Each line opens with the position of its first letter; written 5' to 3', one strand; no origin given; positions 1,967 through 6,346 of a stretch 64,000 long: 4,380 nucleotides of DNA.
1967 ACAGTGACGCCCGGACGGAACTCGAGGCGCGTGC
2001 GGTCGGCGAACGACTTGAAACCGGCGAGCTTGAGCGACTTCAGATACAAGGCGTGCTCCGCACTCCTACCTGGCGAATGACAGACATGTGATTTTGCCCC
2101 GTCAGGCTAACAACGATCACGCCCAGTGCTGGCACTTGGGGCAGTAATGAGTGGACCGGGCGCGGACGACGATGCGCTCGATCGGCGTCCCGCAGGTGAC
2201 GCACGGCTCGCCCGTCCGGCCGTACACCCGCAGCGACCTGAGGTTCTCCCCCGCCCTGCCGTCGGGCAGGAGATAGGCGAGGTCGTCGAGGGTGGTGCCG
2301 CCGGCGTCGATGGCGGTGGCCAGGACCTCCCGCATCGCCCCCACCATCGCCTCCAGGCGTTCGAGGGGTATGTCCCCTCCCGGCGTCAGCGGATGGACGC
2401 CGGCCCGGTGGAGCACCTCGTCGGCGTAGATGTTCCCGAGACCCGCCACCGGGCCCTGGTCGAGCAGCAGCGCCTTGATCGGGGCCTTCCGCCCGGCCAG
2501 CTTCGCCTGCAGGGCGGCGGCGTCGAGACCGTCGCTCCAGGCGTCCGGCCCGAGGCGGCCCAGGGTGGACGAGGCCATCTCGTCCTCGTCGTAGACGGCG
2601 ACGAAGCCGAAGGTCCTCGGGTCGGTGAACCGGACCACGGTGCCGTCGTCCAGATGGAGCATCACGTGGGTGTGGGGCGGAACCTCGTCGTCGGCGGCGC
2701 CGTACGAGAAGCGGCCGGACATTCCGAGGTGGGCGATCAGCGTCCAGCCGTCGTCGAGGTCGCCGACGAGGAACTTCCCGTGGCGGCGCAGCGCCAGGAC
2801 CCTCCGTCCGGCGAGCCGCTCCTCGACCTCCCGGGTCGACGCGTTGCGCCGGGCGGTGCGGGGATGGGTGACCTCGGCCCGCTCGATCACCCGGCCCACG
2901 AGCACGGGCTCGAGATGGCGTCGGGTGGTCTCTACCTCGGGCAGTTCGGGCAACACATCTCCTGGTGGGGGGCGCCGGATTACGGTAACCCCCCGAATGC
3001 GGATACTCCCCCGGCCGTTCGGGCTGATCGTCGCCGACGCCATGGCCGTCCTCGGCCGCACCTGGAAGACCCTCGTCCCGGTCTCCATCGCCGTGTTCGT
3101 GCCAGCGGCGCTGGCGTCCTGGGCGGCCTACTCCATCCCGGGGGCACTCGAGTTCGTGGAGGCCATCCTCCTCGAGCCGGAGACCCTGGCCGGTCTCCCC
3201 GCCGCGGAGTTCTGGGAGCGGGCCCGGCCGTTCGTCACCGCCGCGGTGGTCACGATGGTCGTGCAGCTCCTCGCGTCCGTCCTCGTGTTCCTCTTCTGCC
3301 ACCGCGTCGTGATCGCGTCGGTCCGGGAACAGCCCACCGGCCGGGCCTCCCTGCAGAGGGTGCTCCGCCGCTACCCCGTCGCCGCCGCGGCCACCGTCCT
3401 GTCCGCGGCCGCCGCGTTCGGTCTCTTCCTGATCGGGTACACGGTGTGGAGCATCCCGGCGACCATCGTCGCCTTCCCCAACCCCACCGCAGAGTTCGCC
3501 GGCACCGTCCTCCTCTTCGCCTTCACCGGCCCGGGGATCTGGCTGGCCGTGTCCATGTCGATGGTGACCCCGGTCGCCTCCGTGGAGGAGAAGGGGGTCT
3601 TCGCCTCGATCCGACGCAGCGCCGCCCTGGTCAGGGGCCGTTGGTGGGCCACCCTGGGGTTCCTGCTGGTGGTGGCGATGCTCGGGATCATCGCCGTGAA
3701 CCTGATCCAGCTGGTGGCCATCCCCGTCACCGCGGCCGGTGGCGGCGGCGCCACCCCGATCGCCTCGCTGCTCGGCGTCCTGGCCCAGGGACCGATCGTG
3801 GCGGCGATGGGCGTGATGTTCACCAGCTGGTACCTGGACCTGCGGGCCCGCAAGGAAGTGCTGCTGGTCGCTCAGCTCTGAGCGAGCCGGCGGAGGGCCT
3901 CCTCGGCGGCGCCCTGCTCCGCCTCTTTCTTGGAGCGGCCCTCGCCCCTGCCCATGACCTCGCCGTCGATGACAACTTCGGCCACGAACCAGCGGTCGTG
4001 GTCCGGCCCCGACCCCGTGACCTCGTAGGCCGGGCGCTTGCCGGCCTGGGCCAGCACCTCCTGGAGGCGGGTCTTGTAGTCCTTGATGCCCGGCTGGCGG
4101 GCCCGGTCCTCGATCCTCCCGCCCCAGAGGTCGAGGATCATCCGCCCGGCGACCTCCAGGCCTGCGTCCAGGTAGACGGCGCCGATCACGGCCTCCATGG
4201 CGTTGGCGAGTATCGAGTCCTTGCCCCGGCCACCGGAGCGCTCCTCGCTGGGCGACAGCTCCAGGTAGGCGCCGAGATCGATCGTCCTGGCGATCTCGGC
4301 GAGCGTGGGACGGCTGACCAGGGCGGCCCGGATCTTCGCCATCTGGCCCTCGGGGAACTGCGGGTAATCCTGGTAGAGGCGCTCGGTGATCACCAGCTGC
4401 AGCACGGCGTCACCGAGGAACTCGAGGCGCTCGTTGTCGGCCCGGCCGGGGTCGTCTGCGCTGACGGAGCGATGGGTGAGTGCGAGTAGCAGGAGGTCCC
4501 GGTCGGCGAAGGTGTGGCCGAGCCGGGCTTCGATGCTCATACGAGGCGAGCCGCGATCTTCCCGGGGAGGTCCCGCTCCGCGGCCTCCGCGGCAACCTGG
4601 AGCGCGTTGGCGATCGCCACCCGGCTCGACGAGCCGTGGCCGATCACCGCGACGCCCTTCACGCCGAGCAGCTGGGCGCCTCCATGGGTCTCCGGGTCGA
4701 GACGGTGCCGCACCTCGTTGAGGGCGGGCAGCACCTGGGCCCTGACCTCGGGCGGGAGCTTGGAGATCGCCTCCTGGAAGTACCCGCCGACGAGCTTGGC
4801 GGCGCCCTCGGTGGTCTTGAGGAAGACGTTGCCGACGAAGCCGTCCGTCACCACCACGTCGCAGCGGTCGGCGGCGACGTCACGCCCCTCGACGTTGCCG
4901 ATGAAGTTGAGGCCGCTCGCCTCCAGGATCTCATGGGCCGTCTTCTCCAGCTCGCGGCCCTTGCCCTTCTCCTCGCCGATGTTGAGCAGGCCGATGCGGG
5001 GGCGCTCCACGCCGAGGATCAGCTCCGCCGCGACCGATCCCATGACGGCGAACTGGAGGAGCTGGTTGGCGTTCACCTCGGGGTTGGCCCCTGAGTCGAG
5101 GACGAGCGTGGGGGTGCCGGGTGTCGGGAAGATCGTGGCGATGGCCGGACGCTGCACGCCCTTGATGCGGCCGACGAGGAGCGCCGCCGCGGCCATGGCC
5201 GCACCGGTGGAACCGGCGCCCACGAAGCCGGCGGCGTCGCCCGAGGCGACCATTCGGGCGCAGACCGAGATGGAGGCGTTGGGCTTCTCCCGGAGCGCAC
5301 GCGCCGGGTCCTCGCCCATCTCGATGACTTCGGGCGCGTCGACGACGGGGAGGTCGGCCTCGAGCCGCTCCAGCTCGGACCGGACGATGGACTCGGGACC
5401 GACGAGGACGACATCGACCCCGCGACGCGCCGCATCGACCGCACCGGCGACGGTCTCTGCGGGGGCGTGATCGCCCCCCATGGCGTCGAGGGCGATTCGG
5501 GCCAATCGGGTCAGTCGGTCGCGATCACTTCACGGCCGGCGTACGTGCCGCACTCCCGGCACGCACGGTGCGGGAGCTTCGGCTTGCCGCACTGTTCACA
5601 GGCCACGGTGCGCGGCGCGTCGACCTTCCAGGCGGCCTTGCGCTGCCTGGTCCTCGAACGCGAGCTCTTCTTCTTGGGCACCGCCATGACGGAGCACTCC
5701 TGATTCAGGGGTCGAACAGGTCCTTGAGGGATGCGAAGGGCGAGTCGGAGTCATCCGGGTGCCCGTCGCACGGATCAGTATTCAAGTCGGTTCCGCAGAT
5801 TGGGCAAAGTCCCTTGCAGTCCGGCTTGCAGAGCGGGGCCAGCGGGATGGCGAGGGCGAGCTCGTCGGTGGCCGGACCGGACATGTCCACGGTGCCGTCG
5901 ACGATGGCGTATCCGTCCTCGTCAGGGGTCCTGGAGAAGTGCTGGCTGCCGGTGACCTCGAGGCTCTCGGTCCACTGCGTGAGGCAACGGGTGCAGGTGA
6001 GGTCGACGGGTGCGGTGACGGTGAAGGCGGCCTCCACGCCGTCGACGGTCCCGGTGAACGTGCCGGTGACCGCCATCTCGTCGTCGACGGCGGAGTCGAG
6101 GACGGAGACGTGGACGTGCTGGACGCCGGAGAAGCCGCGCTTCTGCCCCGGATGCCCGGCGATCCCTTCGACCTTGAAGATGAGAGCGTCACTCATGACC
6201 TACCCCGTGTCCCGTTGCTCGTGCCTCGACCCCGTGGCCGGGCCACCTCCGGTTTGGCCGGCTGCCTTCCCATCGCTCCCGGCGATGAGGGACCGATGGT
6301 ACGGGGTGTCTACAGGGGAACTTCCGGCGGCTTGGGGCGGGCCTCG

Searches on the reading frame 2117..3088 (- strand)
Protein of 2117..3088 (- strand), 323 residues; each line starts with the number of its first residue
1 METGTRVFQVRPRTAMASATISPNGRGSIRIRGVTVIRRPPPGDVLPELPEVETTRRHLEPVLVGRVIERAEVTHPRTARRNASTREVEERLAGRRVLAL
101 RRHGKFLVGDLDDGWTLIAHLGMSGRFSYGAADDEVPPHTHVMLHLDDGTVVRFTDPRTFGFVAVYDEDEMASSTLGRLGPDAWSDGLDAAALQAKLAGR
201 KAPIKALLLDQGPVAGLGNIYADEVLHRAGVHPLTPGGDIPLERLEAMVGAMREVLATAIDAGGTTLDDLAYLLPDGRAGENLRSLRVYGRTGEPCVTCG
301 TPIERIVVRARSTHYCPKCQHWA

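Call 58: search_protein_families(library=pfam, proteins=[window:2117-3088:-], max_evalue=0.00001)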
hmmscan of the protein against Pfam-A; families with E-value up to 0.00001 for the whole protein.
window:2117-3088:- (323 aa): 3 families
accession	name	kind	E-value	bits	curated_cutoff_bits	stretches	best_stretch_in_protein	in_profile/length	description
PF01149.29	Fapy_DNA_glyco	-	1.4e-36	126.1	25.5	1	47-162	2-116/117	Formamidopyrimidine-DNA glycosylase N-terminal domain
PF06831.19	H2TH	-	5.9e-23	81.1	34.7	1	179-267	1-89/93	Formamidopyrimidine-DNA glycosylase H2TH domain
PF06827.20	zf-FPG_IleRS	-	4.3e-11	42.8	21.3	1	293-321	1-29/30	Zinc finger found in FPG and IleRS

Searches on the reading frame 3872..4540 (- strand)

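Call 58: search_protein_families(library=pfam, proteins=[window:3872-4540:-], max_evalue=0.00001)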
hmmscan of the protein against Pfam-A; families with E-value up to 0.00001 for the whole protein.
window:3872-4540:- (222 aa): 4 families
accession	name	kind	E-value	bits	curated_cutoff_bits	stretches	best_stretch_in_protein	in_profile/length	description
PF14622.11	Ribonucleas_3_3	-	3.1e-38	131.3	35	1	13-136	1-121/128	Ribonuclease-III-like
PF00636.31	Ribonuclease_3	-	4.9e-26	91.9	27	1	37-127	1-102/102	Ribonuclease III domain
PF00035.32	dsrm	-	2.9e-18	66.6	23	1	155-219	1-66/66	Double-stranded RNA binding motif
PF22935.1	RM44_endonuclase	-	2.2e-08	34.7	27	1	5-121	11-138/139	Large ribosomal subunit protein mL44, endonuclease domain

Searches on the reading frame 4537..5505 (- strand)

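Call 58: search_protein_families(library=pfam, proteins=[window:4537-5505:-], max_evalue=0.00001)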
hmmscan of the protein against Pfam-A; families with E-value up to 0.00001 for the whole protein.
window:4537-5505:- (322 aa): 1 family
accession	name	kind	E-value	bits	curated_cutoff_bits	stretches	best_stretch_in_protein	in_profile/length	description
PF02504.20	FA_synthesis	-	1.1e-93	314.3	29.1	1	3-313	2-321/324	Fatty acid synthesis protein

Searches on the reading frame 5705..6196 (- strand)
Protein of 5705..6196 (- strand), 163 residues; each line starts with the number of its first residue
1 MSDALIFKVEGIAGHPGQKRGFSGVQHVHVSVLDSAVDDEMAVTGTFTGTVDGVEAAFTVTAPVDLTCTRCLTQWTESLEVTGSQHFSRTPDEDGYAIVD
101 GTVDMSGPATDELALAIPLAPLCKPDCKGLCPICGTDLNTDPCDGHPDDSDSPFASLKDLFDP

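Call 58: search_protein_families(library=pfam, proteins=[window:5705-6196:-], max_evalue=0.00001)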
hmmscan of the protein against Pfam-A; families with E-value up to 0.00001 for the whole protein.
window:5705-6196:- (163 aa): 1 family
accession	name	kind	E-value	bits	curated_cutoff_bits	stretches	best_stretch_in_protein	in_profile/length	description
PF02620.22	YceD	-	3.1e-22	79.3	33.2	1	58-160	3-118/119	Large ribosomal RNA subunit accumulation protein YceD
